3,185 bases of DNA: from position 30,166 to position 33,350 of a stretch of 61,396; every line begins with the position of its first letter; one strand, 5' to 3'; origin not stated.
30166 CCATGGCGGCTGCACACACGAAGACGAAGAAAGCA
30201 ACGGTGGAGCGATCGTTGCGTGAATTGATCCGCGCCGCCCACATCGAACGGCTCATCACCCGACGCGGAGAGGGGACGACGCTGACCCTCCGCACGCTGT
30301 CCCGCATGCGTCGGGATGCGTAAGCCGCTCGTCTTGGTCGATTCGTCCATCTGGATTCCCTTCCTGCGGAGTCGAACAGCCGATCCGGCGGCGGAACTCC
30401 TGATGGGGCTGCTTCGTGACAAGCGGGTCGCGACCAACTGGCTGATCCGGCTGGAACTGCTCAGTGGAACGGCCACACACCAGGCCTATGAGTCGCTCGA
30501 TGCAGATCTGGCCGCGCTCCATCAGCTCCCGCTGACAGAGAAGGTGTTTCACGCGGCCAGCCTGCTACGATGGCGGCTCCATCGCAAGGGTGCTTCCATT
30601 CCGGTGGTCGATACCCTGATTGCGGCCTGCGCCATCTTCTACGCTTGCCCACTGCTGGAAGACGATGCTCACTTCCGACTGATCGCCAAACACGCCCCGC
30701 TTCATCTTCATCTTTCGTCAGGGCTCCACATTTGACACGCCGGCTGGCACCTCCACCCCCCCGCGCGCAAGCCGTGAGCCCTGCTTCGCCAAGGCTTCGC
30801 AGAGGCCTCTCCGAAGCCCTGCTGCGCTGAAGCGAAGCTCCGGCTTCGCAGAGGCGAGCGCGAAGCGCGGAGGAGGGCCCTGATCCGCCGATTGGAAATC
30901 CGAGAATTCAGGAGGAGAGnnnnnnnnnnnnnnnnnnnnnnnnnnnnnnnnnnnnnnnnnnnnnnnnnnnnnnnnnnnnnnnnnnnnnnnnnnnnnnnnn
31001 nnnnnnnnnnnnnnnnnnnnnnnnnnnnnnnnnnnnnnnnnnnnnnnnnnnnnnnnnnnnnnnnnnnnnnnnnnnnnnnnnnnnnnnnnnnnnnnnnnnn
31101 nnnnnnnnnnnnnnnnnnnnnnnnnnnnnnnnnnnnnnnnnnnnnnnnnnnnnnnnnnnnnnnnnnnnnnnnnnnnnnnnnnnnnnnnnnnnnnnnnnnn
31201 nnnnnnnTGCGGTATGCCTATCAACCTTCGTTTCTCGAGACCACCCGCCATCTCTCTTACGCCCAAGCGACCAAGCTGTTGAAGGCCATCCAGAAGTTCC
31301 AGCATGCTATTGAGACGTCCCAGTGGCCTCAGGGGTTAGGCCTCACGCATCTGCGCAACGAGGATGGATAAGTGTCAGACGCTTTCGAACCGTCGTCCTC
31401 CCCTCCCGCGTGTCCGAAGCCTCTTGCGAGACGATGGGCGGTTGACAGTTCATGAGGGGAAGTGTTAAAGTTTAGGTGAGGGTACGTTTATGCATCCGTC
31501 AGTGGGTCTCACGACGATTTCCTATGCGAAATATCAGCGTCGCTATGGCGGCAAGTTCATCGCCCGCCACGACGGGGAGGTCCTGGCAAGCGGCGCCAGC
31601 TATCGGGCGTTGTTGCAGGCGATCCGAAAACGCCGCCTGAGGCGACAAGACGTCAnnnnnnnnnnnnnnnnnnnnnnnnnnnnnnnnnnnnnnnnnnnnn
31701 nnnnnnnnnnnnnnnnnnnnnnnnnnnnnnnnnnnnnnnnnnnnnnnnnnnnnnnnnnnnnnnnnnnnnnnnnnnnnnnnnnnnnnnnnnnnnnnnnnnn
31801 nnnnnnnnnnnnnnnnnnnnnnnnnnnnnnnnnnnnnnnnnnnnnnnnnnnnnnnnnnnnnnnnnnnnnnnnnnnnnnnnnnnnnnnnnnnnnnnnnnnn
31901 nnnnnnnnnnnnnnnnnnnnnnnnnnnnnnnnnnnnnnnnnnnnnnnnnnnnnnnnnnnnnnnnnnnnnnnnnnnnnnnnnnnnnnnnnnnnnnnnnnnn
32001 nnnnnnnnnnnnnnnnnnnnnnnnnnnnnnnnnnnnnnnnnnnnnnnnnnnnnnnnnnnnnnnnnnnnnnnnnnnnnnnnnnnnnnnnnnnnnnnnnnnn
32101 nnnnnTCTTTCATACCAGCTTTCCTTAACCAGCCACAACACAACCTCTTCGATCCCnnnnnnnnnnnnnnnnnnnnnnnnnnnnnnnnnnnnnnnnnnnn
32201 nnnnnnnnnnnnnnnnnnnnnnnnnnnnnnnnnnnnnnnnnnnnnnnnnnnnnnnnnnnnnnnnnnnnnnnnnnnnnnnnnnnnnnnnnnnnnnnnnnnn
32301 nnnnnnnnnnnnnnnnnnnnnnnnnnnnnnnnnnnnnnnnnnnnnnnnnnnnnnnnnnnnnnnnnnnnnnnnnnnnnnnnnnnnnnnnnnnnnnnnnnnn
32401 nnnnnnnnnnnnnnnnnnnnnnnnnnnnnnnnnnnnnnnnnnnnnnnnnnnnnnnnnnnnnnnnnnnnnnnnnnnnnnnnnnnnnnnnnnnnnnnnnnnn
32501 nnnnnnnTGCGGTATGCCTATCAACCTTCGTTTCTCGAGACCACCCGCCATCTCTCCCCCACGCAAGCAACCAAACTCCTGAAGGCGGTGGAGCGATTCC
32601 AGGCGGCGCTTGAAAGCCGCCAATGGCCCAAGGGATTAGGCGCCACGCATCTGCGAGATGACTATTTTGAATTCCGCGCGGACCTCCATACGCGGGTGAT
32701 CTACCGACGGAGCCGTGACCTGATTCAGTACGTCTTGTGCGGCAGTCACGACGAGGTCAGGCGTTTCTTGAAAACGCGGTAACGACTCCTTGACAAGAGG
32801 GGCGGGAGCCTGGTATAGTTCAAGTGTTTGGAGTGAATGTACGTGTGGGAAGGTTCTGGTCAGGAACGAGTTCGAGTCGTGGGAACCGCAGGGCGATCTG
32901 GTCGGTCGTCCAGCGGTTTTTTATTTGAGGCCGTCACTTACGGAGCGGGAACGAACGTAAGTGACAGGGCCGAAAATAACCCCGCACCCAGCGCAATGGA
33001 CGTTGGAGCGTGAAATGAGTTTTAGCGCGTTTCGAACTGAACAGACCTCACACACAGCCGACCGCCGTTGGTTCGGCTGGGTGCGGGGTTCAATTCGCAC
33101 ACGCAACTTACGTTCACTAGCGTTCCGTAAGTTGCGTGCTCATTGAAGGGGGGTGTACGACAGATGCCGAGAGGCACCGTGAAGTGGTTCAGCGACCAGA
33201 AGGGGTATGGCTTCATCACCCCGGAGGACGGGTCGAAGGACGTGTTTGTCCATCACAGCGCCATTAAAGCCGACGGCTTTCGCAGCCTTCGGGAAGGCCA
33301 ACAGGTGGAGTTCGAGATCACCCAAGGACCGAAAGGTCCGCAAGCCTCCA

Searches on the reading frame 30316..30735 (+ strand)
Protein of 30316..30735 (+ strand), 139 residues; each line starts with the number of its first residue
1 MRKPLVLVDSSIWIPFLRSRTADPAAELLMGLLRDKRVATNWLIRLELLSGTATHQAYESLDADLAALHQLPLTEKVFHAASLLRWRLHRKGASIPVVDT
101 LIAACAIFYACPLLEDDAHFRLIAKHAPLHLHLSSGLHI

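Call 107: search_protein_families(library=pfam, max_evalue=0.000001, proteins=[window:30316-30735:+])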
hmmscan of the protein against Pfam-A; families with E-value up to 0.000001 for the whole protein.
window:30316-30735:+ (139 aa): 1 family
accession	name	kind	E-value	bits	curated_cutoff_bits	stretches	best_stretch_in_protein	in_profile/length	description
PF01850.27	PIN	-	1.6e-10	42.1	23.6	1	6-125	1-119/120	PIN domain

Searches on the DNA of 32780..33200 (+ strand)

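Call 11: search_rna_families(source=window, start=32780, end=33200, threshold=evalue, max_evalue=10)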
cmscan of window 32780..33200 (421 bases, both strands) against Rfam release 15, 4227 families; matches with E-value up to 10: 1.
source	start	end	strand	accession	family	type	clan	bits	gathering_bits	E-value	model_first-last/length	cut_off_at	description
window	33030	33100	+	RF00131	mir-30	Gene; miRNA;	-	13.3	50.2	5.7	1-77/77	no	mir-30 microRNA precursor family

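Call 99: build_rna_model(alignment_id=A6, structure=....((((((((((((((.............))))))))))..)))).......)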
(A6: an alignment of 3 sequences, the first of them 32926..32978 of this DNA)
Model R1 built from alignment A6 (3 sequences, 54 columns); structure: as given.
model positions 53; base pairs 14; branch points 0; effective number of sequences 3; information 0.972 bits per position. Calibrated on 0.2 Mb of random sequence (short: E-values are rough).
structure used (alignment columns):
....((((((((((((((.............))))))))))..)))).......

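Call 100: search_with_rna_model(model_id=R1, source=window, filters=off, max_evalue=10)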
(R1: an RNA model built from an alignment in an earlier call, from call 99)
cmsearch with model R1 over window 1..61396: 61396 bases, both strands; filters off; matches with E-value up to 10: 16.
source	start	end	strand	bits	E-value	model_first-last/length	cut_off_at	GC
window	32926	32978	+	74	8.7e-20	1-53/53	no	0.55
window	41940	41989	-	63.5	1.2e-16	1-53/53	no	0.58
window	33090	33142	-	49.3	2.1e-12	1-53/53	no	0.49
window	41774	41829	+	27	1e-05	1-53/53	no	0.55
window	32922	32974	-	15.6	0.027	1-53/53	no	0.55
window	41944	41993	+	14.9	0.044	1-53/53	no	0.58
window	33102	33138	+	12.9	0.17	7-43/53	no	0.51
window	27978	28021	+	10.1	1.2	1-53/53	no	0.61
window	34616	34641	-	9.1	2.4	1-53/53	no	0.77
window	14931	14974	+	8.4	3.9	1-53/53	no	0.59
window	16064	16086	-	8.2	4.5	1-53/53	no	0.43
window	28491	28518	+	7.9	5.3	1-53/53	no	0.68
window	10634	10662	+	7.8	5.8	1-53/53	no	0.62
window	56915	56952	-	7.3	7.9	1-53/53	no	0.58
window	11540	11591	+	7.3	8.2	1-53/53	no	0.62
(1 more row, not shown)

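Call 101: search_with_rna_model(model_id=R1, sources=[L001, L002, L003, L006, L007, L008, L009, L010, L011, L012, L013, L014, L015, L016, L017, L018, L019, L020, L021, L022, L023, L024, L025, L026, L027, L028, L029, L030, L031, L032, L033, L034, L035, L036, L037, L038, L039, L040, L041, L042, L043, L044, L045, L046, L047, L048, L049, L050, L051, L052, L053, L054, L055, L056, L057, L058, L059, L060, L061, L062, L063, L064, L065, L066, L067, L068, L069, L070, L071, L072, L073, L074, L075, L076, L077, L078, L079, L080, L081, L082, L083, L084, L085, L086, L087, L088, L089, L090, L091, L092, L093, L094, L095], max_evalue=10)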
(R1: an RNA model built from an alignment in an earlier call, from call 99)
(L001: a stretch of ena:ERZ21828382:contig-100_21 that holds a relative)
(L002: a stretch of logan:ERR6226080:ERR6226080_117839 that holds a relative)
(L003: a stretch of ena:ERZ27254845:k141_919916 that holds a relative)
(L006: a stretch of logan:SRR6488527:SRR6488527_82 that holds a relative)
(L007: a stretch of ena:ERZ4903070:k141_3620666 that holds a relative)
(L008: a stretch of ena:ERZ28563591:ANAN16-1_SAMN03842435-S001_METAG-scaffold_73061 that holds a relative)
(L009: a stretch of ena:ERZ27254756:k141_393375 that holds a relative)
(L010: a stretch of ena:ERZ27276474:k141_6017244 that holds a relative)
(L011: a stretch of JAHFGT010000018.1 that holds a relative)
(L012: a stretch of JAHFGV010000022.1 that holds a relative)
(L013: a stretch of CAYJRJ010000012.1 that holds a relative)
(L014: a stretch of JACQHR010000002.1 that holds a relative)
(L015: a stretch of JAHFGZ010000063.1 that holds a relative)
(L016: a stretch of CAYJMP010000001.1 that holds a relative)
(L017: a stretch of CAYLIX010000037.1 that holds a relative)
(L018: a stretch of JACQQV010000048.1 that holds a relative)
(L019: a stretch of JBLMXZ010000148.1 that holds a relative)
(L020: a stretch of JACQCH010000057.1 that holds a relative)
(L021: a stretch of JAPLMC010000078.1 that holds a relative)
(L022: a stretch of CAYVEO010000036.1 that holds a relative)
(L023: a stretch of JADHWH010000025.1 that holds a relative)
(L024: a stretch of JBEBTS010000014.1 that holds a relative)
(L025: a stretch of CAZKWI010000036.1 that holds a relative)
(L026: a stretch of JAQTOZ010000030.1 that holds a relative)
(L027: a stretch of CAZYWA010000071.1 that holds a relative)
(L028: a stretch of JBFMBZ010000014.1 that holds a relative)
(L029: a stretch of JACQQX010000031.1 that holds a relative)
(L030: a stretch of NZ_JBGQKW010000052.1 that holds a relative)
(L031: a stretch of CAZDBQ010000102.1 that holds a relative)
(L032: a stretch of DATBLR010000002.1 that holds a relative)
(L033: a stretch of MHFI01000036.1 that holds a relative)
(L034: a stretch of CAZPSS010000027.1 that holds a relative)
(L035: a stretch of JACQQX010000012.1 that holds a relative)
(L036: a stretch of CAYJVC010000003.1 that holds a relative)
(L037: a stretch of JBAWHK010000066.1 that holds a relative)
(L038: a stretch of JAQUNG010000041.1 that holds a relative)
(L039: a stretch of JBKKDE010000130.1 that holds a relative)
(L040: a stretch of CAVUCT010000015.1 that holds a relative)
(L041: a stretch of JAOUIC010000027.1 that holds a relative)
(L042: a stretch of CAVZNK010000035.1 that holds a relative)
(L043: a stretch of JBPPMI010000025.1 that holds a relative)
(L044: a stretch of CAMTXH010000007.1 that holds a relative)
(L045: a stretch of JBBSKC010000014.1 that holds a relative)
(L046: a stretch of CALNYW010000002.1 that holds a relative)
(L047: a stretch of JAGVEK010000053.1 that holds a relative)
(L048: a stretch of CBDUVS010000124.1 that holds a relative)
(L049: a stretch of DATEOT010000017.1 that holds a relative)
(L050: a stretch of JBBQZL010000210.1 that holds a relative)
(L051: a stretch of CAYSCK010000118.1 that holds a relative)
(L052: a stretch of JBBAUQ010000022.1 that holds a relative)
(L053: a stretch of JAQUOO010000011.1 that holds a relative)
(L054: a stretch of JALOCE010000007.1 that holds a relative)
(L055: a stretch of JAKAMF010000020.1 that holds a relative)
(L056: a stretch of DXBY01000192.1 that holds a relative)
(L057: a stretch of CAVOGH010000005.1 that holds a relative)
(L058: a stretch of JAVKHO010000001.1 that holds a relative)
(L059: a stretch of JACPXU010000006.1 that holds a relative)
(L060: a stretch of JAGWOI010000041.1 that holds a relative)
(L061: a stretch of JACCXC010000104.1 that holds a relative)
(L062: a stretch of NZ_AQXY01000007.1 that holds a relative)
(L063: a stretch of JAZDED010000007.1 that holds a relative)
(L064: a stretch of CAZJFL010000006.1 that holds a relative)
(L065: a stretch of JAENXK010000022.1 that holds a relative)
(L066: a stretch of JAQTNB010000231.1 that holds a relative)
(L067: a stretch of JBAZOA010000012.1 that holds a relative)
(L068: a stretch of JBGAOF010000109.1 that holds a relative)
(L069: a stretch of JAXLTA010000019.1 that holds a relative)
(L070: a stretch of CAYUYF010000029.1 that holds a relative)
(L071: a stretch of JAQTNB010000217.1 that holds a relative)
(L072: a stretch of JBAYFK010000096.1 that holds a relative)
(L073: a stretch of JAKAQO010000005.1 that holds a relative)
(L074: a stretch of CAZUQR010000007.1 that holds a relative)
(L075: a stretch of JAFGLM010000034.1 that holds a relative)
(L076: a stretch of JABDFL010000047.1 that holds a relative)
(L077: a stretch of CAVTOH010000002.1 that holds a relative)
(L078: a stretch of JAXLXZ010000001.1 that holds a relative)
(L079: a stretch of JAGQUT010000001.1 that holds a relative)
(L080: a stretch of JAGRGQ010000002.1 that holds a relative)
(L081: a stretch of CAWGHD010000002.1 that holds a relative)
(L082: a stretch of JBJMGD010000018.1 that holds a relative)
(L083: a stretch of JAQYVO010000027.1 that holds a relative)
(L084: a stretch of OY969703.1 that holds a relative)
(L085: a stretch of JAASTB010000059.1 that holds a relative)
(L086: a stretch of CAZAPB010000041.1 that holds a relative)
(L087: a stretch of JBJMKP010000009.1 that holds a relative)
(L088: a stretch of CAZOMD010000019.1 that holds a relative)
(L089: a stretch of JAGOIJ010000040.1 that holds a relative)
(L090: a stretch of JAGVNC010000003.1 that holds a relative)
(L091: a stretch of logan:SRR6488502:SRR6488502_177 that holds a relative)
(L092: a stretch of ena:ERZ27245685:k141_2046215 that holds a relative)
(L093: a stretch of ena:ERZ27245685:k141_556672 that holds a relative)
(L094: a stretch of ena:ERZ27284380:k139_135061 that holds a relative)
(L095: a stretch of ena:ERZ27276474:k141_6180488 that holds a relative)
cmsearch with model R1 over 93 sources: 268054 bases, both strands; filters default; matches with E-value up to 10: 7.
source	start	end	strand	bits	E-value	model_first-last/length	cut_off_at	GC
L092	1282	1334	+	74.9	2e-19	1-53/53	no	0.57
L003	1409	1503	+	32.5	1e-06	1-53/53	no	0.58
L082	1939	1987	-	15.3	0.15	1-53/53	no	0.57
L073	840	905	-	13.2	0.62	1-53/53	no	0.53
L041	2211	2257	+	10.7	3.5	1-53/53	no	0.66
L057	2406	2443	-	10.3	4.4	1-53/53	no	0.68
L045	2910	2932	+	9.7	6.7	1-53/53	no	0.61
